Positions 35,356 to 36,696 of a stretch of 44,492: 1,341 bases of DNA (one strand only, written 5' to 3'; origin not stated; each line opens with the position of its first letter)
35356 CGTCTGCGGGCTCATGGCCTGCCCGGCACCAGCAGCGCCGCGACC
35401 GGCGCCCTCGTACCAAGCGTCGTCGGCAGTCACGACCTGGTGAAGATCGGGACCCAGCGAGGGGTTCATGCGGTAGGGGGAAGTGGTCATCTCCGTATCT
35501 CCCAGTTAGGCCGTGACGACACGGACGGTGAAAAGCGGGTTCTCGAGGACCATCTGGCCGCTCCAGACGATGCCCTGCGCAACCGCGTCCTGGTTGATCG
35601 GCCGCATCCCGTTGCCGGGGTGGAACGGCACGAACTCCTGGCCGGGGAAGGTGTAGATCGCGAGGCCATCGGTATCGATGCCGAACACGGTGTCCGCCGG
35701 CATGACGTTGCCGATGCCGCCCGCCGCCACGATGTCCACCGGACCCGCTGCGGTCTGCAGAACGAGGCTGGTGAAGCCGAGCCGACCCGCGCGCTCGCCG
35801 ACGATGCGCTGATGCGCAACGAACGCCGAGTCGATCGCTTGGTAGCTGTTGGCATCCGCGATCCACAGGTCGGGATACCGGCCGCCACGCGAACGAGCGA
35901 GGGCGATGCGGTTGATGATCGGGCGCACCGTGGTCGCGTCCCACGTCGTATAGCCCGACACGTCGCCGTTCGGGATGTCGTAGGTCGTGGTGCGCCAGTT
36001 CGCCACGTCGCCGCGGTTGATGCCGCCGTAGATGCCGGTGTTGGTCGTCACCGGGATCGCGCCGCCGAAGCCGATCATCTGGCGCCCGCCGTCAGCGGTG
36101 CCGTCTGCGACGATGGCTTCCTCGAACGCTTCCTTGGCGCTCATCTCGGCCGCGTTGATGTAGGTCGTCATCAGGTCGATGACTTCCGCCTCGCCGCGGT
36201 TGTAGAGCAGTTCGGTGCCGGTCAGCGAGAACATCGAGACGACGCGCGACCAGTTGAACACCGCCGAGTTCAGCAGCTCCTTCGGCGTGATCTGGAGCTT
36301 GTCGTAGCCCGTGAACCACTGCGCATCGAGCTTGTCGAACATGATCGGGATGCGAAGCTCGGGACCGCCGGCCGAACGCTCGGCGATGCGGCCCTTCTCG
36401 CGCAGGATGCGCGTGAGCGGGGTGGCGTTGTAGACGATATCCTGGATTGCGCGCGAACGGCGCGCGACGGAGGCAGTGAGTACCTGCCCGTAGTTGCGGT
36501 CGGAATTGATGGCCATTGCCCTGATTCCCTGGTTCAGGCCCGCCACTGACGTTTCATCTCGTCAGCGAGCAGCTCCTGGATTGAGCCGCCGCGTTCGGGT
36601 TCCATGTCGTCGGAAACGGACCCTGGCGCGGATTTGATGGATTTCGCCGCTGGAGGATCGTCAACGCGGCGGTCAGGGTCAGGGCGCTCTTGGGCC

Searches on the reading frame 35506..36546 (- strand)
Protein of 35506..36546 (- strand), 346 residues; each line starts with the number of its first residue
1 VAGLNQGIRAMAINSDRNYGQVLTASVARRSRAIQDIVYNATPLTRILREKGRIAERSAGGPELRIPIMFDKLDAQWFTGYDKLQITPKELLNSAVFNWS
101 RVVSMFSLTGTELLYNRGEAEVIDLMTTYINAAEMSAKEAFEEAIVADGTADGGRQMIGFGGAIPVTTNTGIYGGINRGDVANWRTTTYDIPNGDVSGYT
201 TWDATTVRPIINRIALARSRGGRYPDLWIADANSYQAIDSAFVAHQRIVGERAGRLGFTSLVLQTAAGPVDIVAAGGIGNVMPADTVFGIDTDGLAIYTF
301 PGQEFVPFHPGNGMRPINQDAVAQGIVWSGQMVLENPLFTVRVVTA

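Call 47: search_protein_families(library=phrogs, proteins=[window:35506-36546:-], max_evalue=0.00001)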
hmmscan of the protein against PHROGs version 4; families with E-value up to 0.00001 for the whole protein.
window:35506-36546:- (346 aa): 1 family
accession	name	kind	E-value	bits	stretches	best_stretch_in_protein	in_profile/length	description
phrog_9953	-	head and packaging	2.3e-113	379.9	1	11-345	1-328/329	major head protein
